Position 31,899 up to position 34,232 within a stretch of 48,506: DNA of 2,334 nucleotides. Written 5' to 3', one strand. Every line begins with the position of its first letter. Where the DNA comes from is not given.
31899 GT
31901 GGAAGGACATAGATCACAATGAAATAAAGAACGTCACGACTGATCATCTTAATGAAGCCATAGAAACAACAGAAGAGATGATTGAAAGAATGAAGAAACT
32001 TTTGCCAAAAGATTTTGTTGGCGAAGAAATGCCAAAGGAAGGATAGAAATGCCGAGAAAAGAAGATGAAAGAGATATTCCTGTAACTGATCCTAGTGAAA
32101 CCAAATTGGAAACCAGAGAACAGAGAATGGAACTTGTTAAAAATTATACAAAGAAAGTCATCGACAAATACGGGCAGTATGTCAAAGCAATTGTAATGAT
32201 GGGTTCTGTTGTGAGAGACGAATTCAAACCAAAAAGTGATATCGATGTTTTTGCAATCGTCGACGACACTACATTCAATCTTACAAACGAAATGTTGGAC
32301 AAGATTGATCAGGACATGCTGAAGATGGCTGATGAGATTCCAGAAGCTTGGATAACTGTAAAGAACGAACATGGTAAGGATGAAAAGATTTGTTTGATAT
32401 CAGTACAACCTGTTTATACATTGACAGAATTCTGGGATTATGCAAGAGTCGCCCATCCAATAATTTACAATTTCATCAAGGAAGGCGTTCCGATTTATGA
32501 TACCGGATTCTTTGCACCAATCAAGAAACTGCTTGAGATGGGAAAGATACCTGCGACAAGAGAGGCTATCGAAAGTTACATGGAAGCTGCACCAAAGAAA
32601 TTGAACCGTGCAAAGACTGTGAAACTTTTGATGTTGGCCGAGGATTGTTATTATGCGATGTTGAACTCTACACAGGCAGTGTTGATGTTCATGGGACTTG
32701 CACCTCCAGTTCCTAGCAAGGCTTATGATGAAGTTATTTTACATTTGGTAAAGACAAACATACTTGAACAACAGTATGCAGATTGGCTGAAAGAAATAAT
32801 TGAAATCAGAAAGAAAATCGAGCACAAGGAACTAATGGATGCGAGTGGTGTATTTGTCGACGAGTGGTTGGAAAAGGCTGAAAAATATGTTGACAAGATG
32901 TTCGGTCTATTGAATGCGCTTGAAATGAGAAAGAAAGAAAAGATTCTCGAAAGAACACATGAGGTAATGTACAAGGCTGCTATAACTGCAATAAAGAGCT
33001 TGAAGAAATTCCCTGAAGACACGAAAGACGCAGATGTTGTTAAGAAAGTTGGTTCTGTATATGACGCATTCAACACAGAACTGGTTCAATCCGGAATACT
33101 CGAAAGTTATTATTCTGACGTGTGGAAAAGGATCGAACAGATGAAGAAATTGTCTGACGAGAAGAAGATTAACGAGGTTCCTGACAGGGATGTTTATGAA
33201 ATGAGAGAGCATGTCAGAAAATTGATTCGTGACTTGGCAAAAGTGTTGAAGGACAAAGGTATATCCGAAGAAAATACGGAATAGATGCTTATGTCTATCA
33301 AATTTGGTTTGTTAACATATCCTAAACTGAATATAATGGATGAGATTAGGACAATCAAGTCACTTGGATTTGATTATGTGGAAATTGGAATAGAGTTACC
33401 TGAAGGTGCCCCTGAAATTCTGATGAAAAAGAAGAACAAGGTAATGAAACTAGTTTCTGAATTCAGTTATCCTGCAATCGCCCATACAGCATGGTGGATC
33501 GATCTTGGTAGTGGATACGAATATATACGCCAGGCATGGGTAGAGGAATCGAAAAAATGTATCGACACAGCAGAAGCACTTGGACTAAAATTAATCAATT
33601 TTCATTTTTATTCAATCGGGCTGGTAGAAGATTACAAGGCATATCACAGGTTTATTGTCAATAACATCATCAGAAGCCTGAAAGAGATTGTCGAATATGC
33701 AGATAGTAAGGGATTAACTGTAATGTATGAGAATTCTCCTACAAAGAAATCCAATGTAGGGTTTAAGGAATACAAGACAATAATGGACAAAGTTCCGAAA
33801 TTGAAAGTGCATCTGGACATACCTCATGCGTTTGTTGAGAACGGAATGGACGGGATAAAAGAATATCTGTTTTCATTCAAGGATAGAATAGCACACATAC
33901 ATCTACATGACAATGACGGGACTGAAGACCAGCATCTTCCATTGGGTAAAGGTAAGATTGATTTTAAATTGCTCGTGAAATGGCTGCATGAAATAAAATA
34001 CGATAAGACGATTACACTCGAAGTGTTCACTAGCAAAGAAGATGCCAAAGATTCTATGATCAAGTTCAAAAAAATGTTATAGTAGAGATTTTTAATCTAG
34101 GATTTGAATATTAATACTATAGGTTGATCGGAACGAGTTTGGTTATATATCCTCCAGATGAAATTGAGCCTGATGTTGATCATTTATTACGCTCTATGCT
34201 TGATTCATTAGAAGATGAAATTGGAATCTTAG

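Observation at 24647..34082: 9.4-kb divergent two-operon block built from duplicated, unassigned parts: main candidate for an undescribed system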

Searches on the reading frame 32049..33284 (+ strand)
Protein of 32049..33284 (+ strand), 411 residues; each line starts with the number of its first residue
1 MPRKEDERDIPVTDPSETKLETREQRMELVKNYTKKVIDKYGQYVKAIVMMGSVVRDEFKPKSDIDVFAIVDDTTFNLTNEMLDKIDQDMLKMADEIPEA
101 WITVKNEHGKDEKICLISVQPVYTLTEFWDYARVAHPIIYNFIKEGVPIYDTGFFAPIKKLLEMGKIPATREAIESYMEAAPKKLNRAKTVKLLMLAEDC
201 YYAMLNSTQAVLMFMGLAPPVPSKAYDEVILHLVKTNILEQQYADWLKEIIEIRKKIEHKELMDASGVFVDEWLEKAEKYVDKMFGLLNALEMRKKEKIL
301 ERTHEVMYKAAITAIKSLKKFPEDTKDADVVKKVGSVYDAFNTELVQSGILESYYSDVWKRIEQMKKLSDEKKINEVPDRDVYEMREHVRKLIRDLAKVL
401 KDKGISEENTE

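Call 3: search_protein_families(library=pfam, proteins=[window:32049-33284:+], max_evalue=0.01)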
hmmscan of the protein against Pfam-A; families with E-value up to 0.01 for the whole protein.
window:32049-33284:+ (411 aa): 4 families
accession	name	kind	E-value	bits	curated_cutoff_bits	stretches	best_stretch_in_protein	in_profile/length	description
PF01909.29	NTP_transf_2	-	1.4e-07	32.2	21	1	35-91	6-62/93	Nucleotidyltransferase domain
PF18765.7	Polbeta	-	4.5e-06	27.2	26.9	1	35-89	4-58/93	Polymerase beta, Nucleotidyltransferase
PF22600.2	MTPAP-like_central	-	0.00018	22.1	27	1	14-85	13-79/139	Poly(A) RNA polymerase, mitochondrial-like, central palm domain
PF01934.22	HepT-like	-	0.00023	21.3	23.5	0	296-367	17-88/120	Ribonuclease HepT-like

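Call 4: search_protein_families(library=ncbifam, proteins=[window:32049-33284:+], max_evalue=0.01)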
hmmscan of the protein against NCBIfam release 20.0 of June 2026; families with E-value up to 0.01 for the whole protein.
window:32049-33284:+ (411 aa): 8 families
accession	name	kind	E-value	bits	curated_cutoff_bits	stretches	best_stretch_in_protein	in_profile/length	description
NF033061.1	ANT_4p_I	equivalog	4.5e-08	33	350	1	22-75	7-60/253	ANT(4')-I family aminoglycoside nucleotidyltransferase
NF000181.1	ANT_4p_Ia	exception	5e-08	32.7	500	1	21-74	7-60/253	aminoglycoside O-nucleotidyltransferase ANT(4')-Ia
NF051895.1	anti_phage_HalB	equivalog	0.00024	20.8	190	1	47-76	1-30/211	anti-phage Hailong system nucleotidyltransferase HalB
NF000079.1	ANT_4p_Ib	exception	0.00051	19.7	500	1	24-75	12-63/256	aminoglycoside O-nucleotidyltransferase ANT(4')-Ib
NF047752.1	MntA_antitoxin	equivalog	0.00063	19.6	60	1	44-79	6-42/106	type VII toxin-antitoxin system MntA family adenylyltransferase antitoxin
NF012212.1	ANT_9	subfamily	0.00065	19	340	1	31-83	7-59/249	aminoglycoside nucleotidyltransferase ANT(9)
NF045909.1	ANT_9_Ic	equivalog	0.0048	16.2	505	1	39-86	21-69/259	aminoglycoside nucleotidyltransferase ANT(9)-Ic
NF010309.0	PRK13746.1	subfamily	0.0049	16.2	193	1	36-76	18-59/263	aminoglycoside adenylyltransferase family protein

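Call 13: search_solved_structures(query=window:32049-33281:+, max_evalue=1)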
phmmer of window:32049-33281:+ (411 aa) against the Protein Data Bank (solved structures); distinct sequences matched with E-value up to 1: 11.
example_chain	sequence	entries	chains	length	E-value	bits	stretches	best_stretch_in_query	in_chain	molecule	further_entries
6p01_A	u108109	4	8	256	1.7e-06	30.7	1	21-75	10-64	Kanamycin nucleotidyltransferase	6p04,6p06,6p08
6nlt_A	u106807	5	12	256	6.1e-06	28.9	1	21-75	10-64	Kanamycin nucleotidyltransferase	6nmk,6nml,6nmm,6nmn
1kan_A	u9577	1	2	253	6.4e-06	28.8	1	21-74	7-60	KANAMYCIN NUCLEOTIDYLTRANSFERASE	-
6un8_A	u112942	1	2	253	7e-06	28.7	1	21-75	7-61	Aminoglycoside NucleotidylTransferase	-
1kny_A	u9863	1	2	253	7.2e-06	28.6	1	21-74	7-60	KANAMYCIN NUCLEOTIDYLTRANSFERASE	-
9xbd_E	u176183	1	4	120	0.009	18.4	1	25-103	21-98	Nucleotidyltransferase domain-containing protein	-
5ze7_B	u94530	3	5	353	0.096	15.1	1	95-180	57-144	UDP-glucose:tetrahydrobiopterin glucosyltransferase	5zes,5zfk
5zer_A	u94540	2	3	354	0.096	15.1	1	95-180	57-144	UDP-glucose:tetrahydrobiopterin glucosyltransferase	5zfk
1kcz_A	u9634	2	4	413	0.11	14.8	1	34-144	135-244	beta-methylaspartase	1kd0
3zvh_A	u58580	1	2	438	0.12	14.7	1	34-144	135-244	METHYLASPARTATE AMMONIA-LYASE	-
3zvi_A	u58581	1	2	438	0.12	14.7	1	34-144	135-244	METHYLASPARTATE AMMONIA-LYASE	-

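Call 54: search_protein_families(library=padloc, proteins=[window:32049-33284:+], max_evalue=0.01)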
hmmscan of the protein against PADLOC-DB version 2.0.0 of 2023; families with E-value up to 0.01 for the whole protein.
window:32049-33284:+ (411 aa): 10 families
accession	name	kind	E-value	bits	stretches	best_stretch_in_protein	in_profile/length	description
PDLC04903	PDC-S09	-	2e-09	35.7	1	23-83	4-63/108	-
PDLC04906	PDC-S09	-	1e-06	27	1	22-80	3-59/98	-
PDLC04902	PDC-S09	-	0.0001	20.6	1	31-75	9-51/97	-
PDLC04778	PDC-M70A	-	0.00014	19.3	1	24-93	26-95/355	-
PDLC04904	PDC-S09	-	0.00022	19.4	1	31-75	13-55/104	-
PDLC04907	PDC-S09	-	0.00045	18.3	1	25-85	9-67/114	-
PDLC04368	PDC-M05A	-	0.00052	17.9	1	35-90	97-152/201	-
PDLC04369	PDC-M05A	-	0.00079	17.1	1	33-83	94-141/201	-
PDLC04905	PDC-S09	-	0.0015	16.8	1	35-75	13-52/101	-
PDLC04372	PDC-M05A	-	0.0075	14.6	0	43-92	74-123/167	-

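Call 55: search_protein_families(library=phrogs, proteins=[window:32049-33284:+], max_evalue=0.01)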
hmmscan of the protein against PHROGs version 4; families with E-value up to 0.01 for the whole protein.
window:32049-33284:+ (411 aa): 1 family
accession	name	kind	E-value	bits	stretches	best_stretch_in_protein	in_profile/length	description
phrog_24076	-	unknown function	0.00073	20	0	45-80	3-38/229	-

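Call 80: search_solved_structures(query=A4, max_evalue=0.1, show_alignments=1)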
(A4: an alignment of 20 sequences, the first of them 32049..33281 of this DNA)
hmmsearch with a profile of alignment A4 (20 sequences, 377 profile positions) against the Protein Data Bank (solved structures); distinct sequences matched with E-value up to 0.1: 10.
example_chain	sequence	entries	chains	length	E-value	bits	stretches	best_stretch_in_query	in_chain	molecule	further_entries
6p01_A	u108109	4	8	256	5.3e-09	39.1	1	15-76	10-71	Kanamycin nucleotidyltransferase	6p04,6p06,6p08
6nlt_A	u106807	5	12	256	3.3e-08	36.5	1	15-76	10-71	Kanamycin nucleotidyltransferase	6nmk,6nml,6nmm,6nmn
1kan_A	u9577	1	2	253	3.6e-08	36.4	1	16-76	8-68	KANAMYCIN NUCLEOTIDYLTRANSFERASE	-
6un8_A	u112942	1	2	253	4.1e-08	36.2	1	16-77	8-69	Aminoglycoside NucleotidylTransferase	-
1kny_A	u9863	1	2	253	4.1e-08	36.2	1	16-77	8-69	KANAMYCIN NUCLEOTIDYLTRANSFERASE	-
9xbd_E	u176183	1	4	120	1.2e-05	28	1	11-84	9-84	Nucleotidyltransferase domain-containing protein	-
9z7q_I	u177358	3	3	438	0.0045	19.6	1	29-95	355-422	Cmr1-MntA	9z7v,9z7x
6v47_B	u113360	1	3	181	0.0068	19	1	297-367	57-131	Hemagglutinin HA2 chain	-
6sxj_A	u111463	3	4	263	0.0077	18.8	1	23-121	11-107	Streptomycin 3''-adenylyltransferase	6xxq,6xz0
1wot_A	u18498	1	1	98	0.06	15.9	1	42-73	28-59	PUTATIVE MINIMAL NUCLEOTIDYLTRANSFERASE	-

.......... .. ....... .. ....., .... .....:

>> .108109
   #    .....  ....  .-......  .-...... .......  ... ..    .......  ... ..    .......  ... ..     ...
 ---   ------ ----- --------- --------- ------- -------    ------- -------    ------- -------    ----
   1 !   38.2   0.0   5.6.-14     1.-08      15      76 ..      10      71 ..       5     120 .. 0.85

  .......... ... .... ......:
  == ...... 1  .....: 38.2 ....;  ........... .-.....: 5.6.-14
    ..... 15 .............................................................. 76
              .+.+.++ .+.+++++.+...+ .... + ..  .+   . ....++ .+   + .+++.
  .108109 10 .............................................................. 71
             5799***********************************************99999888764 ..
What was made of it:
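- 32049..33284 (+): NT411: minimal nucleotidyltransferase (G52 S53 … D64xD66), a HEPN-like domain with an intact R254x4H259 motif, and an extra C-terminal helical (HepT-like) domain. KNTase matches the N-terminal ~60 residues, E 5e-9 (call 80).
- On Aminoglycoside nucleotidyltransferase ANT(4')/KNTase - NT286, NT411: The PDB match covers the N-terminal ~60 residues only (calls 13, 80).
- Closest known: Kanamycin nucleotidyltransferase ANT. Same: KNTase is the best PDB sequence match (E 5e-9; call 80).
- Closest known: Kanamycin nucleotidyltransferase ANT. Different: The similarity covers only the first ~60 residues (call 80).
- The NT proteins match KNTase in their N-terminal part (calls 13, 80).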

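Call 81: search_protein_families(library=pfam, alignment_id=A4, max_evalue=0.01)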
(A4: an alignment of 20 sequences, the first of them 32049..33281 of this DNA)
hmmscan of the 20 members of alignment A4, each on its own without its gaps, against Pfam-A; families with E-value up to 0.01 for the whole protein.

A. member 1, window:32049-33281:+ (411 aa): 4 families
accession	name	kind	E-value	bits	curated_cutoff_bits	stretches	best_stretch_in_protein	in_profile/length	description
PF01909.29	NTP_transf_2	-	1.4e-07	32.2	21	1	35-91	6-62/93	Nucleotidyltransferase domain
PF18765.7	Polbeta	-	4.5e-06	27.2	26.9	1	35-89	4-58/93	Polymerase beta, Nucleotidyltransferase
PF22600.2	MTPAP-like_central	-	0.00018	22.1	27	1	14-85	13-79/139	Poly(A) RNA polymerase, mitochondrial-like, central palm domain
PF01934.22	HepT-like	-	0.00023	21.3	23.5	0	296-367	17-88/120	Ribonuclease HepT-like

B. families by the number of members that match (of 20 scanned): 9 families
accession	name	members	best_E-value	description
PF01909.29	NTP_transf_2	20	1.3e-12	Nucleotidyltransferase domain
PF18765.7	Polbeta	20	1.2e-09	Polymerase beta, Nucleotidyltransferase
PF22600.2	MTPAP-like_central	19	5e-06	Poly(A) RNA polymerase, mitochondrial-like, central palm domain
PF03445.19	DUF294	15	2.6e-06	Putative nucleotidyltransferase DUF294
PF12633.13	Adenyl_cycl_N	12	0.00014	Adenylate cyclase NT domain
PF01934.22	HepT-like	4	0.00021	Ribonuclease HepT-like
PF05168.19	HEPN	1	0.001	HEPN domain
PF11638.13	DnaA_N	1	0.0043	DnaA N-terminal domain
PF12958.12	DUF3847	1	0.0082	Protein of unknown function (DUF3847)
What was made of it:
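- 32049..33284 (+): Pfam NTP_transf_2 in 20/20, DUF294 in 15/20, HepT-like in 4/20 members (call 81).
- On Type VII toxin-antitoxin HepT/MntA - NT286, NT411: Pfam NTP_transf_2 hits (calls 3, 81).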

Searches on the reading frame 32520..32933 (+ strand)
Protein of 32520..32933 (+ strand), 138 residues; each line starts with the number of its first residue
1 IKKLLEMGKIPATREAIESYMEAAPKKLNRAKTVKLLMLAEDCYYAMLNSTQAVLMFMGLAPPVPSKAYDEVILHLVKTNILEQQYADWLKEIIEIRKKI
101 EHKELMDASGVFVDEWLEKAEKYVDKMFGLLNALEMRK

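Call 83: search_protein_families(library=pfam, proteins=[window:32520-32933:+], max_evalue=1)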
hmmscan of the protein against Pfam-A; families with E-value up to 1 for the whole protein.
seq(138 aa): 2 families
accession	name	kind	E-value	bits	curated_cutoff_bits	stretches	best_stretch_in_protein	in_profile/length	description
PF20331.3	DUF6626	-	0.11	13.4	27.3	1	95-125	3-33/96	Family of unknown function (DUF6626)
PF07215.16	DUF1419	-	0.14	12.7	23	1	102-137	32-67/112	Protein of unknown function (DUF1419)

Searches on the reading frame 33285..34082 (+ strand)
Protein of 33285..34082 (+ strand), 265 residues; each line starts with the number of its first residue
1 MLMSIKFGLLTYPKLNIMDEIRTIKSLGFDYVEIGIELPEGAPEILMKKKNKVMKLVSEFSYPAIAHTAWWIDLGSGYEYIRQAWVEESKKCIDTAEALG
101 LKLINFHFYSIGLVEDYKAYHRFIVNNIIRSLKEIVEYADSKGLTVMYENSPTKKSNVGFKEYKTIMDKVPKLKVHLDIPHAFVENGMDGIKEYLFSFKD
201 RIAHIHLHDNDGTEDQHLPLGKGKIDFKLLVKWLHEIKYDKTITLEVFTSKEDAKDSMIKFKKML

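Call 3: search_protein_families(library=pfam, proteins=[window:33285-34082:+], max_evalue=0.01)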
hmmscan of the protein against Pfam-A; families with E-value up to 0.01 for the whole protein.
window:33285-34082:+ (265 aa): 3 families
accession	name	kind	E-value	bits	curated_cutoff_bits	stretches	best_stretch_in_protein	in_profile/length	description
PF01261.30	AP_endonuc_2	-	5e-39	134.9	31.1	1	22-259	2-244/249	Xylose isomerase-like TIM barrel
PF19200.6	MupG_N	-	0.0027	17.7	24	0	80-163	6-80/237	6-phospho-N-acetylmuramidase, N-terminal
PF10566.15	Glyco_hydro_97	-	0.004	17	32.5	1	68-170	12-113/275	Glycoside hydrolase 97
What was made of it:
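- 33285..34082 (+): XI265: a plain xylose-isomerase-like TIM barrel (MJ1311-like). A clade-specific add-on, not a core member. Pfam AP_endonuc_2 5e-39 (call 3).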

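Call 4: search_protein_families(library=ncbifam, proteins=[window:33285-34082:+], max_evalue=0.01)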
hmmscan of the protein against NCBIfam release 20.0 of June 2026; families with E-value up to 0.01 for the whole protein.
window:33285-34082:+ (265 aa): 13 families
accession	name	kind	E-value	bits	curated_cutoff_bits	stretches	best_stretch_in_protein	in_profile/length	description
NF007360.0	PRK09856.1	equivalog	2e-20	73.5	305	1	8-250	4-251/276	fructoselysine 3-epimerase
TIGR00542.1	hxl6Piso_put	equivalog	2.3e-15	56.7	272.15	1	18-262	19-262/279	L-ribulose-5-phosphate 3-epimerase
NF009689.0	PRK13210.1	subfamily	9.1e-15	54.6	200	1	15-260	17-269/286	L-ribulose-5-phosphate 3-epimerase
NF041099.2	keto_glucon_epim_IolO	equivalog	2.4e-14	53.3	300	1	9-255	16-254/269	5-keto-L-gluconate epimerase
NF009688.0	PRK13209.1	subfamily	1.9e-12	46.8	317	1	17-258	23-263/286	L-ribulose-5-phosphate 3-epimerase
NF041277.1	coba_remo_CbiR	equivalog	3.6e-10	39.8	105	1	72-257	70-243/249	cobamide remodeling phosphodiesterase CbiR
TIGR00587.1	nfo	subfamily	7.9e-10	38.4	129.65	1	51-241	49-254/279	deoxyribonuclease IV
NF051856.1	PsicseEpim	equivalog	3.6e-09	36.9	300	1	20-250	21-248/287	D-psicose 3-epimerase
NF002196.0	PRK01060.1-1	equivalog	2.3e-07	30.4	333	1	64-256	66-269/297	deoxyribonuclease IV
TIGR03234.1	OH-pyruv-isom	equivalog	1.8e-06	27.5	353.45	1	85-257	82-249/254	hydroxypyruvate isomerase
NF002197.0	PRK01060.1-2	equivalog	3.6e-06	26.3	376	1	66-227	74-249/289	deoxyribonuclease IV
NF002199.0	PRK01060.1-4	equivalog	9.5e-06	24.9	315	1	64-231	66-245/282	deoxyribonuclease IV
TIGR04379.1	myo_inos_iolE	equivalog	8.8e-05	22.2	290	1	22-209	30-211/290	myo-inosose-2 dehydratase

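Call 54: search_protein_families(library=padloc, proteins=[window:33285-34082:+], max_evalue=0.01)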
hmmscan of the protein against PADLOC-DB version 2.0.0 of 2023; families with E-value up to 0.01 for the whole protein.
window:33285-34082:+ (265 aa): 1 family
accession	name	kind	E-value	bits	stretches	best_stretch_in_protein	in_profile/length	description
PDLC04779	PDC-M70B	-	0.00015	19.3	1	145-253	108-215/238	-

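Call 55: search_protein_families(library=phrogs, proteins=[window:33285-34082:+], max_evalue=0.01)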
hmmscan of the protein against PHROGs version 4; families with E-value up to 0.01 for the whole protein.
window:33285-34082:+ (265 aa): 0 families

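Call 88: search_solved_structures(query=window:33285-34079:+, max_evalue=0.001, show_alignments=0)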
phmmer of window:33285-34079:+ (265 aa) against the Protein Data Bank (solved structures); distinct sequences matched with E-value up to 0.001: 16.
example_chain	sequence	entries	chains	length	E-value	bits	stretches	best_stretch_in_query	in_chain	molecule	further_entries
3wqo_A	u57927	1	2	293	8.5e-17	65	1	5-255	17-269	Uncharacterized protein MJ1311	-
4pgl_A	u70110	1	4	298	3.1e-07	33.7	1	22-249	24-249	D-tagatose 3-epimerase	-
2x7v_A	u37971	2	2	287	3.4e-06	30.2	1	63-224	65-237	PROBABLE ENDONUCLEASE 4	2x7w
4hno_A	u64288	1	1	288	3.9e-06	30.1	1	63-225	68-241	Probable endonuclease 4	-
7cj9_A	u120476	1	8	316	5.3e-06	29.6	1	27-251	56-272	Epimerase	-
4xsl_A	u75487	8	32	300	5.5e-06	29.6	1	22-252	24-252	D-tagatose 3-epimerase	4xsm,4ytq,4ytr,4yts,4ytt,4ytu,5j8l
2ou4_A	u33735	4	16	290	6.4e-06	29.3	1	22-252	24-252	D-tagatose 3-epimerase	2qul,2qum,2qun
7cj4_A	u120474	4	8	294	9e-06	28.9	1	73-251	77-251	Epimerase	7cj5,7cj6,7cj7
7cj8_A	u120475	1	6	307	1e-05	28.7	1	73-251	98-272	Epimerase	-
4q7i_A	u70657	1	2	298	1.5e-05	28.1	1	22-249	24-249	D-tagatose 3-epimerase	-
8z1i_A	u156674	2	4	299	5e-05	26.4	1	14-213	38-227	Art22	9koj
4pfh_A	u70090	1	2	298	7.6e-05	25.8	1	22-249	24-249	D-tagatose 3-epimerase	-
3lmz_A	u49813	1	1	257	8.8e-05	25.6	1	168-256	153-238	Putative sugar isomerase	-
8xiv_A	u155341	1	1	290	9.4e-05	25.5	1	20-250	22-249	D-tagatose 3-epimerase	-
8xix_A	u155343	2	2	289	9.7e-05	25.5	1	20-250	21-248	D-tagatose 3-epimerase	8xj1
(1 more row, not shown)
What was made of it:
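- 33285..34082 (+): PDB 3wqo (MJ1311) 8.5e-17 (call 88).
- XI265 hits epimerase families (calls 3, 4, 88).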
